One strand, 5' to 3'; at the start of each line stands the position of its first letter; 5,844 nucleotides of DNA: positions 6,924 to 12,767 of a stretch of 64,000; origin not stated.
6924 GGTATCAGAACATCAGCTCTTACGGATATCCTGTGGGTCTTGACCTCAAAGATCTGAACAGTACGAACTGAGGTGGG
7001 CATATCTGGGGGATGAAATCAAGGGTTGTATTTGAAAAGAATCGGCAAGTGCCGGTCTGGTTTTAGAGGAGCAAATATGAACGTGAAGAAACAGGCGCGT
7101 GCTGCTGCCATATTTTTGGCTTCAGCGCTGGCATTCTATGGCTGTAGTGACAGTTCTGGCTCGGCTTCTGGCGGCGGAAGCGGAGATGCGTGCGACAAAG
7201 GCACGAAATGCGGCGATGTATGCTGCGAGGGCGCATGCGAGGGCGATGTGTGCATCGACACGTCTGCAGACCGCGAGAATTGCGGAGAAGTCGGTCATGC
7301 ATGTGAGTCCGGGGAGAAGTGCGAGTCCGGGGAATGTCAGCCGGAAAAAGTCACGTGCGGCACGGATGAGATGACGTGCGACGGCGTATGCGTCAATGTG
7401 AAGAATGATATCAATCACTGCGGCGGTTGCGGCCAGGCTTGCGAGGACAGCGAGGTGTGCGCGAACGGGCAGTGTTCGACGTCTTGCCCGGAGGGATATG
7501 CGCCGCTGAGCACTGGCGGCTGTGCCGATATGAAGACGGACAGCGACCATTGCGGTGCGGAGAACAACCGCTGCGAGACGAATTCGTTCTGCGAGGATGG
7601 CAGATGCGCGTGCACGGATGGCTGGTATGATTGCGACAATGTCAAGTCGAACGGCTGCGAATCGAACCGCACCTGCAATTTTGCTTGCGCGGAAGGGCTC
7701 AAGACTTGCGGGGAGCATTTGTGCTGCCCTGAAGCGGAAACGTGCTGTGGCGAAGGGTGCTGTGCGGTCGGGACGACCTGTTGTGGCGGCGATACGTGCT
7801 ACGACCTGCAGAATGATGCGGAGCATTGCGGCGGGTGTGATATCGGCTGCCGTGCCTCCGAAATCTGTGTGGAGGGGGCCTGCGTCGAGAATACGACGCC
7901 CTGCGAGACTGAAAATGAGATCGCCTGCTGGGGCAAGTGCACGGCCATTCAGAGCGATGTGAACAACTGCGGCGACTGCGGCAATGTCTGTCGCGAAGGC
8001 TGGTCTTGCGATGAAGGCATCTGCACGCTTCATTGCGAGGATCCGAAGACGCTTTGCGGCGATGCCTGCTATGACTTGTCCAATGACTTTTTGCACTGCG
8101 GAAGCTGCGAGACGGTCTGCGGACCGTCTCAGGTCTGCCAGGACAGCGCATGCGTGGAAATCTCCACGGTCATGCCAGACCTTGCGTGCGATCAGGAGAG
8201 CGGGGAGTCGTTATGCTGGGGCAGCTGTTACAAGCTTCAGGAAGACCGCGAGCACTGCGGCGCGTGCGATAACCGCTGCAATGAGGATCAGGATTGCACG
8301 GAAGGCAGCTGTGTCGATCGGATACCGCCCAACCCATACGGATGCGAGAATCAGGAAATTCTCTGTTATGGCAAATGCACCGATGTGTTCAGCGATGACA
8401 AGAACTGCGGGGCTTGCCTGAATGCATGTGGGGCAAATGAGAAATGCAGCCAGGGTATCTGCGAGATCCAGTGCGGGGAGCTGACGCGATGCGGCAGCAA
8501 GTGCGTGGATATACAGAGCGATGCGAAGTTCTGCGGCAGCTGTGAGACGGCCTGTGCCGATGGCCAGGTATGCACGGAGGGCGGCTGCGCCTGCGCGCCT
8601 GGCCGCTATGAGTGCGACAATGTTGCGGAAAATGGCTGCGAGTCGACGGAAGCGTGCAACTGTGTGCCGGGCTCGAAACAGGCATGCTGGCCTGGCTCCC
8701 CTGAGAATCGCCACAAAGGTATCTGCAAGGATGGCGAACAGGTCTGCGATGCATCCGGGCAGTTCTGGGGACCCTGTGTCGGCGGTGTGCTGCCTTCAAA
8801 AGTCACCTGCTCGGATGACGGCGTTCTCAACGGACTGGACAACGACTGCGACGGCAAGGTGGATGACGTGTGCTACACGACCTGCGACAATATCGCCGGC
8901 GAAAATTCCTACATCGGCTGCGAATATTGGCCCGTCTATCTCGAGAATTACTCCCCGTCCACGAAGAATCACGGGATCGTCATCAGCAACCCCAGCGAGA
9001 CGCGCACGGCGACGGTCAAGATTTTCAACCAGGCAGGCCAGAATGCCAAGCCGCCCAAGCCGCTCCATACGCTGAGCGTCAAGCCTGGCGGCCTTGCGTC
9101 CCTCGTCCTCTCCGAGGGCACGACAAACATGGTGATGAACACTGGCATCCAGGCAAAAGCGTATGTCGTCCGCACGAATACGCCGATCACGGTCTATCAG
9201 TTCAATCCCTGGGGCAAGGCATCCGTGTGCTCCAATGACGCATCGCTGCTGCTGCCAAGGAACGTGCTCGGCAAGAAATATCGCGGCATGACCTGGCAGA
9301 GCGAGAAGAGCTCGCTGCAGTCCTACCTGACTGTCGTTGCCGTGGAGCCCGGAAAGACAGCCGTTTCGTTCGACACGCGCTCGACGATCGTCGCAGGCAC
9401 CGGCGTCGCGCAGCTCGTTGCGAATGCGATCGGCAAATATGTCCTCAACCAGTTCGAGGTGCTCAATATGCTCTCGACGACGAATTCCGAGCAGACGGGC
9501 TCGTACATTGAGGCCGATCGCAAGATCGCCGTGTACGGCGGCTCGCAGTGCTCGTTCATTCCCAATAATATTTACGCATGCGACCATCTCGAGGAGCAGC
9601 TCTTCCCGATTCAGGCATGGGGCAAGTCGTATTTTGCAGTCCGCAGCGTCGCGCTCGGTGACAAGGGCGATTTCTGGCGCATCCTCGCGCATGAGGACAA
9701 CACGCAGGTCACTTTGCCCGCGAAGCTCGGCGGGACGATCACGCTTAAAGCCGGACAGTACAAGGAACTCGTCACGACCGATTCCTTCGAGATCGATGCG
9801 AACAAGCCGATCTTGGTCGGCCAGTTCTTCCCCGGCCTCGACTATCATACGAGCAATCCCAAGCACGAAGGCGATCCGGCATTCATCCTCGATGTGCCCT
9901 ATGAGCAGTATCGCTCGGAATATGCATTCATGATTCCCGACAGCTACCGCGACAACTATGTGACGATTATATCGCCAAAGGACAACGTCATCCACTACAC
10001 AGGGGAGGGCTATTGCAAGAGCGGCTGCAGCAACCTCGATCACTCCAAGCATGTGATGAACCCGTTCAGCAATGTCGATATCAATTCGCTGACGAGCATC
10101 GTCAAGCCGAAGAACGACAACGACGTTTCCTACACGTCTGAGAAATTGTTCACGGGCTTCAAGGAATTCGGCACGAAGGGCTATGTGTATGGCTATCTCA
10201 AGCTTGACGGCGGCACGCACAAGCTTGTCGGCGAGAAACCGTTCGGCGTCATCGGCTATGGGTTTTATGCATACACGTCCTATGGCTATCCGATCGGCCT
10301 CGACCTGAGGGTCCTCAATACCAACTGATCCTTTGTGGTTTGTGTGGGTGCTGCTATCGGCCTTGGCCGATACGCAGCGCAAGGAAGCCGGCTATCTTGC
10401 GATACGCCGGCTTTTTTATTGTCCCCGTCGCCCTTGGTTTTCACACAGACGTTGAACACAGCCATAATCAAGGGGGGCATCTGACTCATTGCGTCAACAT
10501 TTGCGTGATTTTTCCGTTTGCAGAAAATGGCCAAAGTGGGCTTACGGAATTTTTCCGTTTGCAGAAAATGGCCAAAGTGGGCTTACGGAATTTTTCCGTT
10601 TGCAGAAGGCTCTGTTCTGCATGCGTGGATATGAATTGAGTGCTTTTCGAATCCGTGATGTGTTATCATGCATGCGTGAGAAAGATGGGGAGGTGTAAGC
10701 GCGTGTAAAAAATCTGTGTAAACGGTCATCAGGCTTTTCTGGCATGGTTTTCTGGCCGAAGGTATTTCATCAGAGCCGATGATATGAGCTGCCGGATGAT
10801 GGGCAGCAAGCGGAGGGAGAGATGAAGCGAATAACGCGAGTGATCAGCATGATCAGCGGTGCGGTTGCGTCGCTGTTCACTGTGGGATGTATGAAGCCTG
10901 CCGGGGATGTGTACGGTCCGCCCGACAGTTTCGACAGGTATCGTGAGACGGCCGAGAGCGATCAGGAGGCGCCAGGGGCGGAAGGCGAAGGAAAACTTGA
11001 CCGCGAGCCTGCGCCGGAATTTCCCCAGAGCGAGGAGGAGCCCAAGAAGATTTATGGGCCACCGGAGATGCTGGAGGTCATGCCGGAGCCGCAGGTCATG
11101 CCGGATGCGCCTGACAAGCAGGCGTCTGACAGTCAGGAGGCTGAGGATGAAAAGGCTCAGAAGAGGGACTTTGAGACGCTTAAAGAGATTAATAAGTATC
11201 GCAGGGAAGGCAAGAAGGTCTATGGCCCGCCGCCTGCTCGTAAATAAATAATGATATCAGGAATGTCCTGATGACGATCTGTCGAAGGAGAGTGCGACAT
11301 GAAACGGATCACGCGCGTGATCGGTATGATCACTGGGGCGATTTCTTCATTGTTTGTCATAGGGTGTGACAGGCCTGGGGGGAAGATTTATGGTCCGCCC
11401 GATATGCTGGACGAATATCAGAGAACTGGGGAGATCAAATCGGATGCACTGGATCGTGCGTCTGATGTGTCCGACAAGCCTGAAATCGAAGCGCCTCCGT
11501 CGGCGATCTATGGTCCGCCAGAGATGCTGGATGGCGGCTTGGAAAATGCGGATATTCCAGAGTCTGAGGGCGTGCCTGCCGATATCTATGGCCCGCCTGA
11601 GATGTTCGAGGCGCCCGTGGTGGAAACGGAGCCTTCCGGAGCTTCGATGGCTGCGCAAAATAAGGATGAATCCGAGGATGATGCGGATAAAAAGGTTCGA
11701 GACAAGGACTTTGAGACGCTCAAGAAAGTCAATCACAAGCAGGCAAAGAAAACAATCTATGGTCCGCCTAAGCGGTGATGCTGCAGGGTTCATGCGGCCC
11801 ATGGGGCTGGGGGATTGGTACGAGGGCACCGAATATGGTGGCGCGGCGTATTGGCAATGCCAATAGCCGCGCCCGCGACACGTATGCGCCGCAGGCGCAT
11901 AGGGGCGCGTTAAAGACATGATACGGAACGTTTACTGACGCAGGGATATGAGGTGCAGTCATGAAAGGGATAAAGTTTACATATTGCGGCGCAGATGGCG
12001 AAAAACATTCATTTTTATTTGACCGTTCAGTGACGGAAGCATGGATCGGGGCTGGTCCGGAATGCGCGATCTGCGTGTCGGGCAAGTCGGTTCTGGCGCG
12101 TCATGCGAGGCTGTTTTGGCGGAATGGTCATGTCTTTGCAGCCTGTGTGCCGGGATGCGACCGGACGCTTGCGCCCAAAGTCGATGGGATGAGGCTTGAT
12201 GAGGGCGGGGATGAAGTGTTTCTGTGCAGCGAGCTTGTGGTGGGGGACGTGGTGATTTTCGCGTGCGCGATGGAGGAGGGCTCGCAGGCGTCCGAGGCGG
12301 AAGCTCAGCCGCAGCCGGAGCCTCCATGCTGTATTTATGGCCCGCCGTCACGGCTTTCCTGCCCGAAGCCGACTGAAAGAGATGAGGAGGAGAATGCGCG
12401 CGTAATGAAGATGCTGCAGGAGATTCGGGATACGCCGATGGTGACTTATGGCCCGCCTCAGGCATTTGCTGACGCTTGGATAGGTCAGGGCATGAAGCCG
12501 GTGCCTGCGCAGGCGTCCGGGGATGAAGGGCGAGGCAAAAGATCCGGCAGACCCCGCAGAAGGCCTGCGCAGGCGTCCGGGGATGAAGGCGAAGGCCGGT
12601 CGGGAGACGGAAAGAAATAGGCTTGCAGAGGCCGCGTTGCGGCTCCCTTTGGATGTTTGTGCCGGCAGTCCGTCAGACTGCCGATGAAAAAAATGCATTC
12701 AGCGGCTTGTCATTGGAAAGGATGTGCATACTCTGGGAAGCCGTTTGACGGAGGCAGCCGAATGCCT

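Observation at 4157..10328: Tandem paralogous giant lipoproteins built from HCGxCG-type Cys repeats plus a shared roughly 450-aa C-terminal domain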

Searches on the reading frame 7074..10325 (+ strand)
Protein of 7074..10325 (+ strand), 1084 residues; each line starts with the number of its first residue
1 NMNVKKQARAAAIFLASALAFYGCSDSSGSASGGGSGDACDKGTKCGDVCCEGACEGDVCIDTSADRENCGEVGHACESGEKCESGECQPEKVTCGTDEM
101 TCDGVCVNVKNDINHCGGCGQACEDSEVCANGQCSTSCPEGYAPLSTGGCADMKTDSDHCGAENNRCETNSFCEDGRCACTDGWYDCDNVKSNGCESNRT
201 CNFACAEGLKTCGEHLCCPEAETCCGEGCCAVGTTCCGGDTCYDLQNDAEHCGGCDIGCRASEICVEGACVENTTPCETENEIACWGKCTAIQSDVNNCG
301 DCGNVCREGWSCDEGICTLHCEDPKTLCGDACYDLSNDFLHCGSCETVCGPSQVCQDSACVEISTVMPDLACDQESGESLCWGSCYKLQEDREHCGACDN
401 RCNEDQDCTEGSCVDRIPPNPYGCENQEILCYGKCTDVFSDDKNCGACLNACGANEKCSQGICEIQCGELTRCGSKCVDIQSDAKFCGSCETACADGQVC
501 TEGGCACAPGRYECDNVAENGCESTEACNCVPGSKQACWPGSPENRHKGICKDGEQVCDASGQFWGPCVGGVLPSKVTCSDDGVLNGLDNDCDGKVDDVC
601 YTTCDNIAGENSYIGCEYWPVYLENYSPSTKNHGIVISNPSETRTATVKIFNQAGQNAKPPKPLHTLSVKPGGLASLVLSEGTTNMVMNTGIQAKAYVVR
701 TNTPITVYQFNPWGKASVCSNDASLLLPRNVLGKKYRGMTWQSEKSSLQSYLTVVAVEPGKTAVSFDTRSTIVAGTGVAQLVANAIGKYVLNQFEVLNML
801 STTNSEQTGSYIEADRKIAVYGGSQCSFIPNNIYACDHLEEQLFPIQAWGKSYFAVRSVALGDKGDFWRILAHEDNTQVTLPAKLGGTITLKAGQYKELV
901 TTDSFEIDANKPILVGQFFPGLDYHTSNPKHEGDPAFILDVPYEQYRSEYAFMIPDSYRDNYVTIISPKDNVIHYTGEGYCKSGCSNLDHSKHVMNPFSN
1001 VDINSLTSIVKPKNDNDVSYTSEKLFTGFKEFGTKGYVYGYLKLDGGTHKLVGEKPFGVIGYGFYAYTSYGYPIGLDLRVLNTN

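Call 3: search_protein_families(library=pfam, proteins=[window:7074-10325:+], max_evalue=0.1)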
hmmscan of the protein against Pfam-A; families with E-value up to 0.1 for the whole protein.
window:7074-10325:+ (1084 aa): 2 families
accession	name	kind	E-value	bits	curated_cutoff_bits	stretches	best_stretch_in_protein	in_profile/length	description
PF17517.7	IgGFc_binding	-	4.4e-66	223.6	25.6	1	722-970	1-243/297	IgGFc binding protein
PF04885.19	Stig1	-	2.9e-26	92.2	24.1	6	88-135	36-83/85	Stigma-specific STIG1-like protein family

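Call 4: search_protein_families(library=ncbifam, proteins=[window:7074-10325:+], max_evalue=0.1)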
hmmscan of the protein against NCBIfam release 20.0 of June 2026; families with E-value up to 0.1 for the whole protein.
window:7074-10325:+ (1084 aa): 1 family
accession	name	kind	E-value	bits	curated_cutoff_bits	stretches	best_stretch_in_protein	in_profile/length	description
NF041328.1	C_rich_MXAN6577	subfamily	2.6e-64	215.5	100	4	374-506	21-145/145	MXAN_6577-like cysteine-rich protein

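Call 62: search_protein_families(library=padloc, proteins=[window:7077-10325:+], max_evalue=0.01)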
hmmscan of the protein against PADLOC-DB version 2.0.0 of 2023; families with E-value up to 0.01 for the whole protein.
window:7077-10325:+ (1083 aa): 0 families

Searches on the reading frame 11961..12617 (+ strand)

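Call 24: search_protein_families(library=pfam, proteins=[window:11961-12617:+], max_evalue=0.01)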
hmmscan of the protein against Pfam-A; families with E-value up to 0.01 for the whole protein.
window:11961-12617:+ (219 aa): 1 family
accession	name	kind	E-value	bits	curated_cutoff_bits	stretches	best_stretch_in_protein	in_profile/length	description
PF00498.31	FHA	-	0.0059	17.5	20.7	1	29-59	3-34/67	FHA domain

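Call 25: search_protein_families(library=ncbifam, proteins=[window:11961-12617:+], max_evalue=0.01)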
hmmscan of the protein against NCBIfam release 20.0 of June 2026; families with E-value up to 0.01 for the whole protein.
window:11961-12617:+ (219 aa): 0 families
